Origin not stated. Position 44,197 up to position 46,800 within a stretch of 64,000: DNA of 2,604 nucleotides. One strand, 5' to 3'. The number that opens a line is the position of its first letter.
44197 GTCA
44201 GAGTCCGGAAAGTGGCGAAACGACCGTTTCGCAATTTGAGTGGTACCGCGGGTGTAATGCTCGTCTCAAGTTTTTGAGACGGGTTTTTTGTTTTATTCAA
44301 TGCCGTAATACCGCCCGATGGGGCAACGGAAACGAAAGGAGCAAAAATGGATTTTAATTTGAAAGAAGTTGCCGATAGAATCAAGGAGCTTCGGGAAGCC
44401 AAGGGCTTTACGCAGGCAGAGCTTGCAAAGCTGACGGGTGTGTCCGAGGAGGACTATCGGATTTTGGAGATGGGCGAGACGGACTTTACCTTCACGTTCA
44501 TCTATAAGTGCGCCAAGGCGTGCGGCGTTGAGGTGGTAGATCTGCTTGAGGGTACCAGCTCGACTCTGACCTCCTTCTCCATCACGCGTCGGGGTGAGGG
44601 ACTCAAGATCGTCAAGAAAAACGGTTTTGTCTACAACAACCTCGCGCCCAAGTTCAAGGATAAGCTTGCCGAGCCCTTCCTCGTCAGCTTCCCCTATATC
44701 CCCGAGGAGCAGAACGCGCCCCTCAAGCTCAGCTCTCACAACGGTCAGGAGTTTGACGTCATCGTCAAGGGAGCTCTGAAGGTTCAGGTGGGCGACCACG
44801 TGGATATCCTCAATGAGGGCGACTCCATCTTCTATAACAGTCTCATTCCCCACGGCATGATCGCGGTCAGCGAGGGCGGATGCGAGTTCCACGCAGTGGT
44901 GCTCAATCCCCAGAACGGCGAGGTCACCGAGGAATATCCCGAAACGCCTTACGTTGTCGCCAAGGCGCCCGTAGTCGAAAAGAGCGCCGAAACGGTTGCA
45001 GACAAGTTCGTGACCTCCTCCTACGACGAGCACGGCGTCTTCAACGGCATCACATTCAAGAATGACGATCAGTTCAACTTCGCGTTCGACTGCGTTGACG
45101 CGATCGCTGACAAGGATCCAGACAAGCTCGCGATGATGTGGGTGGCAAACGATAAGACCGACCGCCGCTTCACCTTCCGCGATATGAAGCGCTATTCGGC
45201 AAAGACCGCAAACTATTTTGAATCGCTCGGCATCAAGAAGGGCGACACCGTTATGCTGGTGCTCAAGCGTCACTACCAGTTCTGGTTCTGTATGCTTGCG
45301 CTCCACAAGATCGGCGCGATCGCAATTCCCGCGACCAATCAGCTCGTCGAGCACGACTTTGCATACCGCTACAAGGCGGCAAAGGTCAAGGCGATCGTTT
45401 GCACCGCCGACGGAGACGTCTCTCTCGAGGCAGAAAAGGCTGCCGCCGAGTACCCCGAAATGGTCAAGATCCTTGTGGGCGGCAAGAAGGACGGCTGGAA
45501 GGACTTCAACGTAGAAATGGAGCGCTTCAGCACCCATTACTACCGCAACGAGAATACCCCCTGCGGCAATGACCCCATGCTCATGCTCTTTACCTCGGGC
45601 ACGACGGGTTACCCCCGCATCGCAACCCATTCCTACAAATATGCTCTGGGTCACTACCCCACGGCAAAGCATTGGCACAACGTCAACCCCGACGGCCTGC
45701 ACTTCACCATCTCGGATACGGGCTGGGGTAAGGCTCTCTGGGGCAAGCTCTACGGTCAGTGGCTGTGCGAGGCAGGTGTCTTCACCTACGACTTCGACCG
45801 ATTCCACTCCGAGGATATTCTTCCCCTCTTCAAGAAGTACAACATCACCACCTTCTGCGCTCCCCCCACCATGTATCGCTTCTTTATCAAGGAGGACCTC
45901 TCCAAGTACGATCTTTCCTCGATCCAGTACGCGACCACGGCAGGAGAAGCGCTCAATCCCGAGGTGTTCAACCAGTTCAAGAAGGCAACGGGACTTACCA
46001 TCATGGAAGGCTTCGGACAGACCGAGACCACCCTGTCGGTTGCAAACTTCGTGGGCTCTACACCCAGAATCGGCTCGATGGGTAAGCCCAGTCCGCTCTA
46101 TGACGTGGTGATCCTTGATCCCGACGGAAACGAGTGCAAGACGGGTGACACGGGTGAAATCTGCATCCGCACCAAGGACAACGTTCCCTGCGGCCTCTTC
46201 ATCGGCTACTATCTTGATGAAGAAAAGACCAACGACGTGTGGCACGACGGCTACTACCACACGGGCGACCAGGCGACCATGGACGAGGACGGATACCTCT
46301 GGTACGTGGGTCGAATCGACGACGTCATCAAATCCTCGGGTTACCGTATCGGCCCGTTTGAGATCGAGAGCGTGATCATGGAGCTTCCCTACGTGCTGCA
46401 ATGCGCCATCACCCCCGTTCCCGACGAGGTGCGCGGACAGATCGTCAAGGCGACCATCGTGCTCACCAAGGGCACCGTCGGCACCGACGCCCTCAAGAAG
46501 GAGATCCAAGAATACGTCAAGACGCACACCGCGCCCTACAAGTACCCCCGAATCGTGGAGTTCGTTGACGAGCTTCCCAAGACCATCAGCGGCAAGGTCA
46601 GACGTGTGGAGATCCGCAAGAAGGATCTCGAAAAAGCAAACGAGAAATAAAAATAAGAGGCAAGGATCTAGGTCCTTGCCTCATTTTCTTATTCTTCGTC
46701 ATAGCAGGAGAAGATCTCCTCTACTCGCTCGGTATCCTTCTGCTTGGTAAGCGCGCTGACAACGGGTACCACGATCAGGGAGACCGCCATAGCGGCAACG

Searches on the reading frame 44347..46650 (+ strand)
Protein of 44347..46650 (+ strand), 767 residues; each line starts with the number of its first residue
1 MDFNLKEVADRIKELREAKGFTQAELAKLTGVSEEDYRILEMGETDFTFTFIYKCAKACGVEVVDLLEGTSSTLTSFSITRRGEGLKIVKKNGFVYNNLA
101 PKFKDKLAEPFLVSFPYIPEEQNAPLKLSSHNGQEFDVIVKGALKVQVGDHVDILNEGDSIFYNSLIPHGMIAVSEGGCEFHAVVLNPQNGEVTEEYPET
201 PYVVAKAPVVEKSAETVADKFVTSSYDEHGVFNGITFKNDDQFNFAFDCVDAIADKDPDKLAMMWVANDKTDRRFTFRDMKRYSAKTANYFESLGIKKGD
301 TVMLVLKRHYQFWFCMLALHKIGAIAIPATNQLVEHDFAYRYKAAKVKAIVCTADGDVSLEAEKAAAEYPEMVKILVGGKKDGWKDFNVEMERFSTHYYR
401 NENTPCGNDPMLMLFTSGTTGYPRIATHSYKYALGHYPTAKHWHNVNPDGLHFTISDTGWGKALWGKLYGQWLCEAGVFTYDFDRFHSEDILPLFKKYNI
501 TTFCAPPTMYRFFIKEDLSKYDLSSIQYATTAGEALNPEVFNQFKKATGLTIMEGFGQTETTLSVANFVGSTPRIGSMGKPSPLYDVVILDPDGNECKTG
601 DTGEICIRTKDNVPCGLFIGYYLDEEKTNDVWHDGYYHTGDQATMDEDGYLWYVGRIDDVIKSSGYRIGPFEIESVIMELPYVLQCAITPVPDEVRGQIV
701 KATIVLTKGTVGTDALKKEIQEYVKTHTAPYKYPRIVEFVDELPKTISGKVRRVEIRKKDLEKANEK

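Call 4: search_protein_families(library=pfam, proteins=[window:44347-46650:+])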
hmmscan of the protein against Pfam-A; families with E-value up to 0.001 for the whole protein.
window:44347-46650:+ (767 aa): 6 families
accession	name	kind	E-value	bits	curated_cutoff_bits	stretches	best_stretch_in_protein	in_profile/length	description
PF00501.34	AMP-binding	-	1.4e-59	202.3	29.9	1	253-622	4-384/384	AMP-binding enzyme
PF13193.12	AMP-binding_C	-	2e-21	77.2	24.5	1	672-750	1-76/76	AMP-binding enzyme C-terminal domain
PF01381.28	HTH_3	-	1.6e-09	38.1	23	1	12-65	1-54/55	Helix-turn-helix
PF07883.17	Cupin_2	-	1.6e-08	34.6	27.2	1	129-184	14-69/70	Cupin domain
PF13560.12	HTH_31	-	6.2e-08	33.3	27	1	8-65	2-60/64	Helix-turn-helix domain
PF12844.13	HTH_19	-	8.7e-06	26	30.2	1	11-70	3-62/64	Helix-turn-helix domain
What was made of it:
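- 44347..46650 (+): Convergent 767-aa fusion of HTH_3, Cupin_2 and an AMP-forming acyl-CoA synthetase (MbcS-like). Context only. Pfam domains (call 4).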

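Call 5: search_protein_families(library=ncbifam, proteins=[window:44347-46650:+])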
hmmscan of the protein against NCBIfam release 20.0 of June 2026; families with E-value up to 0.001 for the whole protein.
window:44347-46650:+ (767 aa): 106 families (the best 25 are shown)
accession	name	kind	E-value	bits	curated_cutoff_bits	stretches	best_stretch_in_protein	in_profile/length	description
NF047394.1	AcylCoAsynMbcS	equivalog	1.3e-135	453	850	1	255-764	22-524/525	acyl-CoA synthetase MbcS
NF003313.0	PRK04319.1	equivalog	8.3e-106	354.5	729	1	214-762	14-563/574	acetate--CoA ligase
NF004837.0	PRK06187.1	subfamily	2.6e-88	296.6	476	1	254-764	18-526/531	long-chain-fatty-acid--CoA ligase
TIGR02188.1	Ac_CoA_lig_AcsA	equivalog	4.5e-75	253.1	724.95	1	236-758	49-603/629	acetate--CoA ligase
NF001208.0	PRK00174.1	subfamily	1.3e-72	245.1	657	1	235-758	69-618/649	acetate--CoA ligase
NF006182.0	PRK08316.1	subfamily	5.9e-66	223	663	1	252-759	19-516/523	fatty acyl-CoA synthetase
NF006181.0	PRK08314.1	subfamily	1.1e-65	222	705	1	248-764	28-558/563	long-chain-fatty-acid--CoA ligase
NF005714.0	PRK07529.1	subfamily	1.6e-65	221.6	632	1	247-764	33-580/640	acyl-CoA synthetase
TIGR02262.1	benz_CoA_lig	subfamily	2.2e-64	218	375.25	1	243-758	3-507/508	benzoate-CoA ligase family protein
NF004808.0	PRK06155.1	equivalog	1.9e-60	204.7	722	1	271-760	43-522/542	ATP-dependent acyl-CoA ligase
NF005947.1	PRK08008.1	equivalog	2.8e-59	201.1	651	2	542-754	306-515/518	crotonobetaine/carnitine-CoA ligase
NF004114.0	PRK05605.1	equivalog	2.8e-58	197.6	766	2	398-763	211-572/575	long-chain-fatty-acid--CoA ligase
NF005676.0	PRK07470.1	equivalog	6.6e-58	196.6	774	1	249-762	25-531/544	acyl-CoA synthetase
NF005702.0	PRK07514.1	subfamily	1.9e-57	194.8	558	1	252-759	8-499/506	malonyl-CoA synthase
NF052269.1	Staph_lig_FadD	equivalog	2.6e-57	194.3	650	1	247-764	3-497/499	long-chain-fatty-acid--CoA ligase FadD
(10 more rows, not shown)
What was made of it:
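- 44347..46650 (+): NCBIfam MbcS 453 bits against an 850 cut-off (call 5).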

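Call 82: list_cluster_members(proteins=[P0001, window:44347-46647:+])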
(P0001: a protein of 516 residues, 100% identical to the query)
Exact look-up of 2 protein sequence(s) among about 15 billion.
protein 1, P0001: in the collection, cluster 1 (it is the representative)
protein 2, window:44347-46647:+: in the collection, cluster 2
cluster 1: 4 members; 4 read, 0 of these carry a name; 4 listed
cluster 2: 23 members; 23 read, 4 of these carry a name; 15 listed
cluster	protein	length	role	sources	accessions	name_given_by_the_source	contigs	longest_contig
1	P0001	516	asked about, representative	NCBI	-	-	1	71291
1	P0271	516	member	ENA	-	-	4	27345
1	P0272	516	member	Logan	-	-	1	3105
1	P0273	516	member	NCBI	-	-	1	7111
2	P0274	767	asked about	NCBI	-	-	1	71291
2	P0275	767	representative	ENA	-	-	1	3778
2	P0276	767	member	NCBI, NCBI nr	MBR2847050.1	MAG: AMP-binding protein [Clostridia bacterium] | AMP-binding protein [Clostridia bacterium]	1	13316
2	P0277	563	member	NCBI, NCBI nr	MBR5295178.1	MAG: AMP-binding protein [Clostridia bacterium] | AMP-binding protein [Clostridia bacterium]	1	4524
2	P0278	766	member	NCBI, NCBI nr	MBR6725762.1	MAG: AMP-binding protein [Clostridia bacterium] | AMP-binding protein [Clostridia bacterium]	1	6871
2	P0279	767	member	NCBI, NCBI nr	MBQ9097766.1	MAG: AMP-binding protein [Clostridia bacterium] | AMP-binding protein [Clostridia bacterium]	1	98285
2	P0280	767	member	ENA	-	-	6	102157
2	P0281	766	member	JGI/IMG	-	-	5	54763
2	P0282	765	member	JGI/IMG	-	-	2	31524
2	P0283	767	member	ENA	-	-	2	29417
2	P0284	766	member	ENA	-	-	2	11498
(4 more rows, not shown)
